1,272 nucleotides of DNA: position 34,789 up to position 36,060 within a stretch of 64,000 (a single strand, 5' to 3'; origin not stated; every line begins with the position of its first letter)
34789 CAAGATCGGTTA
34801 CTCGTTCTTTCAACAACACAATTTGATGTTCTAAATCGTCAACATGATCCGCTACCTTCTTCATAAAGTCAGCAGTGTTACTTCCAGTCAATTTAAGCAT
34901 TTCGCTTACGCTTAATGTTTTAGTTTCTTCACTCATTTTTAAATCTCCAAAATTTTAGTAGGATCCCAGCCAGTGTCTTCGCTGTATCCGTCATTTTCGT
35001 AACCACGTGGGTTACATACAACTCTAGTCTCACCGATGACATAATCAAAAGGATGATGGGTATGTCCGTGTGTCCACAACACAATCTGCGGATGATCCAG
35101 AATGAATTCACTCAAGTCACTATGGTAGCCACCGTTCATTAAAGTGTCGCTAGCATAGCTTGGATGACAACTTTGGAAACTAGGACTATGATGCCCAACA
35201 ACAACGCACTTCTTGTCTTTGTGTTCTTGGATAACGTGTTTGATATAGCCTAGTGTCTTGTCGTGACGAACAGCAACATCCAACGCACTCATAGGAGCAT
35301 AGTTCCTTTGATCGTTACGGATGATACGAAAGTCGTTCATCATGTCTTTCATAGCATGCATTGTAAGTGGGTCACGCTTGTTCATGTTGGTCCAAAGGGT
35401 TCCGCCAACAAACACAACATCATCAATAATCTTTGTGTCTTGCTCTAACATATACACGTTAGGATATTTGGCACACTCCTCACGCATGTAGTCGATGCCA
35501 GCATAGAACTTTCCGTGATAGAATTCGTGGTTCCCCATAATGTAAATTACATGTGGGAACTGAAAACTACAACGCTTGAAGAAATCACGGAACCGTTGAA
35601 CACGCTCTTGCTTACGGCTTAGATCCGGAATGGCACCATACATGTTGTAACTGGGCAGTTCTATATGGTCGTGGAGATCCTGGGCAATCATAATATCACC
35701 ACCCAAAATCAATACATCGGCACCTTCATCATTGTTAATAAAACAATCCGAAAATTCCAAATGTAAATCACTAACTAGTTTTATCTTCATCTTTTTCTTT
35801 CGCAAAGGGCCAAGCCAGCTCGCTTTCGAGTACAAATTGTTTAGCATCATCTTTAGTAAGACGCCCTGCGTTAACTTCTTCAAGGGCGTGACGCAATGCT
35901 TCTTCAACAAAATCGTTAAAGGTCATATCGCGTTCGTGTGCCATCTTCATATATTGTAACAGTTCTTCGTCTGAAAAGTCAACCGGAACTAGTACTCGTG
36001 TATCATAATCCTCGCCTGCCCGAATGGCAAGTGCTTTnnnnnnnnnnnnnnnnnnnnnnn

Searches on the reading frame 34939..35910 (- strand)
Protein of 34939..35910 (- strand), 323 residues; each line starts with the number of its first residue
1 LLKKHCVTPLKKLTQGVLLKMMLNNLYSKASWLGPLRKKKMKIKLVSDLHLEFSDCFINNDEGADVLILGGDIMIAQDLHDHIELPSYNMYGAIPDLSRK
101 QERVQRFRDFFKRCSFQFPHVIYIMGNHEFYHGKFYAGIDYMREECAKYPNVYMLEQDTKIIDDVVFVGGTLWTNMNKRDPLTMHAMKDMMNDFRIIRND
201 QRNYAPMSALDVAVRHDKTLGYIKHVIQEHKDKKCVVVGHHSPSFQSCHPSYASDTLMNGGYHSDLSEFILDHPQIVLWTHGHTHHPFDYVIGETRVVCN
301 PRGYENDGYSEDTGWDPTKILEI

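Call 9: search_protein_families(library=phrogs, proteins=[window:34939-35910:-], max_evalue=0.001)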
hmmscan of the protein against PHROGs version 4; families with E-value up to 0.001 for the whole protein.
window:34939-35910:- (323 aa): 1 family
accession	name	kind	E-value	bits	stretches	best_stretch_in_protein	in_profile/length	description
phrog_1649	-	other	2e-57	195.2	1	37-311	32-278/308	metallo-phosphoesterase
